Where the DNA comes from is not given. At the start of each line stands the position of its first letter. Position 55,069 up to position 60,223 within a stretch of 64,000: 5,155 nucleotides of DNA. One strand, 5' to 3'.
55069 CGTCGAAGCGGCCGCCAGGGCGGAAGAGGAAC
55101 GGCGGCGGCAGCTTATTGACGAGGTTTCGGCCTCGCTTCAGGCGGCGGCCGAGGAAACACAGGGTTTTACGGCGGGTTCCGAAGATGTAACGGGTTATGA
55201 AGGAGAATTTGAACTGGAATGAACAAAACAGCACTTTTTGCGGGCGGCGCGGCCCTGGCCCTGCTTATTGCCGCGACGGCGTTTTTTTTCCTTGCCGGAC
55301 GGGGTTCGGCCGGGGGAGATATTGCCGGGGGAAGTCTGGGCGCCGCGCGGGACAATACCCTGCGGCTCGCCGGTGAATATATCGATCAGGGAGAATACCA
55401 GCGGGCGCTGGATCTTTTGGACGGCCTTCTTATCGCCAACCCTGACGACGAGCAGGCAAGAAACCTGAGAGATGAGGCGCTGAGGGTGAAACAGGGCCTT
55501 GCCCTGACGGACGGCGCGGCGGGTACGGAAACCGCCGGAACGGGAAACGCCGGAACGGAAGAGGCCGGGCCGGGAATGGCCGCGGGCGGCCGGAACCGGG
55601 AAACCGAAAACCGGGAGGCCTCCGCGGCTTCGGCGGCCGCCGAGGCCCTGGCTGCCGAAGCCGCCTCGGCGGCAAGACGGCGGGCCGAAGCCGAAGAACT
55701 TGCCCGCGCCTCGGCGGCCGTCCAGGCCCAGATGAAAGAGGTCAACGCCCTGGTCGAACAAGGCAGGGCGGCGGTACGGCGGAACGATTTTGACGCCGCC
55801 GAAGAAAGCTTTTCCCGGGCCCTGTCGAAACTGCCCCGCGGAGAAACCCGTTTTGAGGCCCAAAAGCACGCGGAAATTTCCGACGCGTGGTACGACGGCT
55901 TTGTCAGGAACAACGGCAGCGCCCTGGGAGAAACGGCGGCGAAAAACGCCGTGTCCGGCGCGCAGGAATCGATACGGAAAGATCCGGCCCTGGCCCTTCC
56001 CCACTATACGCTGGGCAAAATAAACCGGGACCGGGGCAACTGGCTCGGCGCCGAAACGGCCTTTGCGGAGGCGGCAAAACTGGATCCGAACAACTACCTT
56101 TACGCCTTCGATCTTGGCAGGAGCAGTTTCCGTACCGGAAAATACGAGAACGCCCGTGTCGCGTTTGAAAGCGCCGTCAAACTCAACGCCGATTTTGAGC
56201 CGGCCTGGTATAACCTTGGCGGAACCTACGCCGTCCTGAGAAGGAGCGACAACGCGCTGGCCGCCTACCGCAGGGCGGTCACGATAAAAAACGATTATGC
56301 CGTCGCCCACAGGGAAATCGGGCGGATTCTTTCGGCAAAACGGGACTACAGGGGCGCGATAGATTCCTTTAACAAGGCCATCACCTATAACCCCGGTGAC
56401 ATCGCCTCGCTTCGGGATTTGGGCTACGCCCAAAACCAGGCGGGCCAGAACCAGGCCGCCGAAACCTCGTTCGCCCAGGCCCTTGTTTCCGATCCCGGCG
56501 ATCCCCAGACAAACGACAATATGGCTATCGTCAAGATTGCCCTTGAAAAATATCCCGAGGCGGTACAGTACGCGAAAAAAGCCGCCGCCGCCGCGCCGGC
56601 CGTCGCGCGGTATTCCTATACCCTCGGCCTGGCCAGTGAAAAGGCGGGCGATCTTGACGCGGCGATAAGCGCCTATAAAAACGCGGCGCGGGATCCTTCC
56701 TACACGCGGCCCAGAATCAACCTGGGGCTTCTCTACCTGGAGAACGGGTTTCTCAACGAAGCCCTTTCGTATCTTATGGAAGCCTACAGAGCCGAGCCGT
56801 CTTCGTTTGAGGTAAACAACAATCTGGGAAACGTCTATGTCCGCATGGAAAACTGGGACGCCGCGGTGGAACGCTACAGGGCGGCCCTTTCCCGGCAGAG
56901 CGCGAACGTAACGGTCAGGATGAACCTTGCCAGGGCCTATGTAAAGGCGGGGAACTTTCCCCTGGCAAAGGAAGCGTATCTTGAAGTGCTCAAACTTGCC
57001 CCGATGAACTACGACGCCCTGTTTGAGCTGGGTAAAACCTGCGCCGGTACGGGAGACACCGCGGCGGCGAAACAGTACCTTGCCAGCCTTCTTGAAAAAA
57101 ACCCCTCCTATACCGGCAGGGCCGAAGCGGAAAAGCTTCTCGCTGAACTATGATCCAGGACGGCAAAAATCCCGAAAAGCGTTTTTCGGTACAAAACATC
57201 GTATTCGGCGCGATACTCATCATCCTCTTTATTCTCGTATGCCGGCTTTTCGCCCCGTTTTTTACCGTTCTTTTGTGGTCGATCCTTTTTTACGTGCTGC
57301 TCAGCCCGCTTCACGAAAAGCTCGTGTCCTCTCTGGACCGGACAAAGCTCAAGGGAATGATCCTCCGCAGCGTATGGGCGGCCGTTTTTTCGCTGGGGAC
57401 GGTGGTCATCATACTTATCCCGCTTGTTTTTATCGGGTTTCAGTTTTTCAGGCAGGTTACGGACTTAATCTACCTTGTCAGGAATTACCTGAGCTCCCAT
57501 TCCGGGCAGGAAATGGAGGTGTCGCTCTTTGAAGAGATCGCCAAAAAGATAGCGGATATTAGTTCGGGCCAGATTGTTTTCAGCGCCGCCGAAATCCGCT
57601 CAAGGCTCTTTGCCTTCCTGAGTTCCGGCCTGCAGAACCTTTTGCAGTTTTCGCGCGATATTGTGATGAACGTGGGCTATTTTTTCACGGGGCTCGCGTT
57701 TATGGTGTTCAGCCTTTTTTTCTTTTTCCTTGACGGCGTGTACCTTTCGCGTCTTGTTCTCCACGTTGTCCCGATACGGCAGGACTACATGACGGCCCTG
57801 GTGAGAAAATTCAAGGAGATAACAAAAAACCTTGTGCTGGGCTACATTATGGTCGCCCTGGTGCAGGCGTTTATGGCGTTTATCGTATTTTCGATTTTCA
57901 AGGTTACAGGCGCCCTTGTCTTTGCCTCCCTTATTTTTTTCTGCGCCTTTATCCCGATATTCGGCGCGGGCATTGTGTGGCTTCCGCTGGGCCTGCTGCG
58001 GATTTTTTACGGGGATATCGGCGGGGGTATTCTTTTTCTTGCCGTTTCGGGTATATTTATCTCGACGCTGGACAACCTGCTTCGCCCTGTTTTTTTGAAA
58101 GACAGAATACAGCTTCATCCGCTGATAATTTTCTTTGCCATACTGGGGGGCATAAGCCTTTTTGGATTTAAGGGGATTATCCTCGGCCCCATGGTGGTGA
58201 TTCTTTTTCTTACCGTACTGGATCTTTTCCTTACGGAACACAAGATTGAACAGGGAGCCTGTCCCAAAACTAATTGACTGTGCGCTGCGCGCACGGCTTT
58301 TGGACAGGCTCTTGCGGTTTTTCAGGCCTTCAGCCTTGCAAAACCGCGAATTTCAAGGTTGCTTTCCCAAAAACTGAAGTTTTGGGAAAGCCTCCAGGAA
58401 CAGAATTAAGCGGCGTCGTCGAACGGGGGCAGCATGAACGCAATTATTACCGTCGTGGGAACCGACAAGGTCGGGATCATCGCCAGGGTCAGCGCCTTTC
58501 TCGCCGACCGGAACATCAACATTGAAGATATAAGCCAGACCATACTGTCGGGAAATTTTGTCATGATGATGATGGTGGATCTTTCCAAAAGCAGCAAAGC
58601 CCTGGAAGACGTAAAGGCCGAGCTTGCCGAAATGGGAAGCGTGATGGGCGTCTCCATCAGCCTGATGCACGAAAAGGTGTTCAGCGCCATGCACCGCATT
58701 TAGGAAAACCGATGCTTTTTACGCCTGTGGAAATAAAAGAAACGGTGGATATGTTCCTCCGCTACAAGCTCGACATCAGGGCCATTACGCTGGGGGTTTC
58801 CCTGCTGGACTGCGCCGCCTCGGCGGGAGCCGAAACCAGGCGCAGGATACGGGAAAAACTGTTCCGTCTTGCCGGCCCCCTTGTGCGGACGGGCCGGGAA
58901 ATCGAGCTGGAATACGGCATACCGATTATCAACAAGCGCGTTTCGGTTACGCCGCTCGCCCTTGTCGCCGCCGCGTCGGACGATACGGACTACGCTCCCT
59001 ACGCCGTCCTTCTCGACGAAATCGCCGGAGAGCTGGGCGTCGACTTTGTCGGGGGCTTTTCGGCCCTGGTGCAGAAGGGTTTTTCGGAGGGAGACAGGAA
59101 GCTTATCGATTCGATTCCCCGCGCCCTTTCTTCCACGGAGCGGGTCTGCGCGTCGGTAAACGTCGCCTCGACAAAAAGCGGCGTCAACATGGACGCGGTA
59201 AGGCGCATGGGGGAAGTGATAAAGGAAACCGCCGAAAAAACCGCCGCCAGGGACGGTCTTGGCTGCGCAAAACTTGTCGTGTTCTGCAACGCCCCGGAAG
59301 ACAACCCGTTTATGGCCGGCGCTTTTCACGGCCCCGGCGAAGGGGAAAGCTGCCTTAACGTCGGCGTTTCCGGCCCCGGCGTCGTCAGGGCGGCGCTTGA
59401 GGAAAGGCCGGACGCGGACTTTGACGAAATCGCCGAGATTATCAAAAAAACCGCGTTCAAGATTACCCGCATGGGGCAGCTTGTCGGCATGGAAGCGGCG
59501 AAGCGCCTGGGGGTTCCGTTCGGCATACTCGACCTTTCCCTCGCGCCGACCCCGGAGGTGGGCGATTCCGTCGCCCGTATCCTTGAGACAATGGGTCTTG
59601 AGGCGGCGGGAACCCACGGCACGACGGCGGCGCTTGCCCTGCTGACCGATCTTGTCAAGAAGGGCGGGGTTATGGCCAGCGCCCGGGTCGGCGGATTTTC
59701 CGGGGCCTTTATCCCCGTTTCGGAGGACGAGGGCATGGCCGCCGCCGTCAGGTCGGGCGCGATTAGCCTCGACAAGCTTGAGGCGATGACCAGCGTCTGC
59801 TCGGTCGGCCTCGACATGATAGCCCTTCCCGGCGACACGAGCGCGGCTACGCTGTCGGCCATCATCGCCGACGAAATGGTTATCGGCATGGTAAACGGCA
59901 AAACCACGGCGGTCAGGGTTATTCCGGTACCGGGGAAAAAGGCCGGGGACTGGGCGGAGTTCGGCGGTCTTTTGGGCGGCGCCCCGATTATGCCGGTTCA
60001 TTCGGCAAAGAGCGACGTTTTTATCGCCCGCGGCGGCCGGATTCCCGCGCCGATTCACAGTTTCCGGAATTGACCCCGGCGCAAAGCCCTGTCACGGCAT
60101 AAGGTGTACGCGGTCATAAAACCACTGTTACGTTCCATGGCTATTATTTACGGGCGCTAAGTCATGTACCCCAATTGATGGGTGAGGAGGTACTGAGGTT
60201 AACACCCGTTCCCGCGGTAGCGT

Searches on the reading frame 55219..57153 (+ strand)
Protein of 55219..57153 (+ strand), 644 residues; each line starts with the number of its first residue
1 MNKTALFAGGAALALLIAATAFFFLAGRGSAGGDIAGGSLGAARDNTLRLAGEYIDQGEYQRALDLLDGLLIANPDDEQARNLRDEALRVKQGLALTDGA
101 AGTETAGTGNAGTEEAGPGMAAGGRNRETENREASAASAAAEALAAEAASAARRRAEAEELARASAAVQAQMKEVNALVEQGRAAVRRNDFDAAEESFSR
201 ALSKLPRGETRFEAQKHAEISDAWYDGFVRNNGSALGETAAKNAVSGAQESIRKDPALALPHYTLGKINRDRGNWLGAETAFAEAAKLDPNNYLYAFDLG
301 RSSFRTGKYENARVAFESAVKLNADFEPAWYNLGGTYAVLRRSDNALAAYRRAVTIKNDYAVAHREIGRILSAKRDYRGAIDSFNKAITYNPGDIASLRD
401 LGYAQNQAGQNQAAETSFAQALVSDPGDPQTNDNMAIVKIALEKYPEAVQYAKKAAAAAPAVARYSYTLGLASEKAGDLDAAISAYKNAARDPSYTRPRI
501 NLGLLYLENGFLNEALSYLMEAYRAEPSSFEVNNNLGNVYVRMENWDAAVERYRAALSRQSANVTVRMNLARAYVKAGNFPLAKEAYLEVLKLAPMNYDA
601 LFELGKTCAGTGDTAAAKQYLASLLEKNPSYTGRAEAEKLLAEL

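Call 9: search_protein_families(library=pfam, proteins=[window:55219-57153:+], max_evalue=0.01)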
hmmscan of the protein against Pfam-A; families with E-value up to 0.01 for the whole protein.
window:55219-57153:+ (644 aa): 22 families
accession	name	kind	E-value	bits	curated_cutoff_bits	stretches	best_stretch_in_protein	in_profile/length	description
PF07719.23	TPR_2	-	5.9e-48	157.5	27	6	261-292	3-34/34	Tetratricopeptide repeat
PF13432.12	TPR_16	-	1.5e-42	144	32.7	7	569-630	2-63/65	Tetratricopeptide repeat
PF00515.34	TPR_1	-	2.6e-39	131.9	27.8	3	329-357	3-31/34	Tetratricopeptide repeat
PF13181.12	TPR_8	-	6.3e-37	123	25.7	1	329-359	3-33/34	Tetratricopeptide repeat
PF14559.12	TPR_19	-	4.3e-31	107.5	25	7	543-594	4-55/68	Tetratricopeptide repeat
PF13414.12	TPR_11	-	5.2e-29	100.1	26.8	4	537-578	1-42/42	TPR repeat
PF13428.12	TPR_14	-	1.3e-28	96.9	23.5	1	47-81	4-38/44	Tetratricopeptide repeat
PF13431.12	TPR_17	-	3.8e-24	83.3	24.4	0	384-415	2-33/34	Tetratricopeptide repeat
PF13424.12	TPR_12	-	1.4e-23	83.3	30.1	4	531-594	4-75/77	Tetratricopeptide repeat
PF13176.12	TPR_7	-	8.2e-18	63.4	27.9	1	535-560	4-31/36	Tetratricopeptide repeat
PF13174.12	TPR_6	-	3.6e-17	62.2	26.3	0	599-630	1-32/33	Tetratricopeptide repeat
PF13371.12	TPR_9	-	1.2e-16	60.9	35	1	572-641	3-72/73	Tetratricopeptide repeat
PF23914.1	TPR_CcmH_CycH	-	1.8e-16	60.8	42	2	367-457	56-149/158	Cytochrome c-type biogenesis protein H TPR domain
PF25064.1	ARM_TT21_5th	-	1.3e-08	35.6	27.8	0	441-496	50-105/117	TT21 fifth ARM repeats domain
PF24575.1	TPR_Slam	-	3.3e-07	31.1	35.2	1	542-580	59-97/104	Surface lipoprotein assembly modifier, N-terminal TPR repeats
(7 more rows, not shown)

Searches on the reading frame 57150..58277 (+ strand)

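Call 9: search_protein_families(library=pfam, proteins=[window:57150-58277:+], max_evalue=0.01)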
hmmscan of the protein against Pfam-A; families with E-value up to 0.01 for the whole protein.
window:57150-58277:+ (375 aa): 1 family
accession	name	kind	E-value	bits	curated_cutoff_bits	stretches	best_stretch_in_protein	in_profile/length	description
PF01594.21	AI-2E_transport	-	1.7e-42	146.2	34.3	1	22-358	5-324/327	AI-2E family transporter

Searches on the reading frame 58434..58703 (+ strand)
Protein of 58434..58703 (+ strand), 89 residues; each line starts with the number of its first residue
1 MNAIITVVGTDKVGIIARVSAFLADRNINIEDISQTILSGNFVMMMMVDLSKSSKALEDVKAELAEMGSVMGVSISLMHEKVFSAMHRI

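Call 9: search_protein_families(library=pfam, proteins=[window:58434-58703:+], max_evalue=0.01)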
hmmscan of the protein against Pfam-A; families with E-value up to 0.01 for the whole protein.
window:58434-58703:+ (89 aa): 6 families
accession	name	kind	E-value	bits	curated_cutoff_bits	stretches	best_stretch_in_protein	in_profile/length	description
PF13740.12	ACT_6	-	2.3e-14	53.5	23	1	4-75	4-73/76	ACT domain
PF01842.31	ACT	-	9.9e-11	41.6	27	1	4-65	2-62/66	ACT domain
PF22629.2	ACT_AHAS_ss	-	7.6e-07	29.6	27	1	7-70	3-65/67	AHAS small subunit-like ACT domain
PF13291.12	ACT_4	-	4e-05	24.7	27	1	3-73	7-78/80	ACT domain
PF22468.2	ACT_9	-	4.1e-05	23.7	27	1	5-63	1-60/61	ACT domain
PF13840.12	ACT_7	-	5.6e-05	23.3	27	1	4-36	8-43/65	ACT domain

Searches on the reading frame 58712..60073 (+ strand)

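Call 9: search_protein_families(library=pfam, proteins=[window:58712-60073:+], max_evalue=0.01)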
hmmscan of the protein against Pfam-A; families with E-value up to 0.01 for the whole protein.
window:58712-60073:+ (453 aa): 1 family
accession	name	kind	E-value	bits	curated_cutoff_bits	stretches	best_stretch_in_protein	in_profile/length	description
PF05167.17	DUF711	-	4.3e-190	632.3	25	1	14-422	2-411/413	Uncharacterised ACR (DUF711)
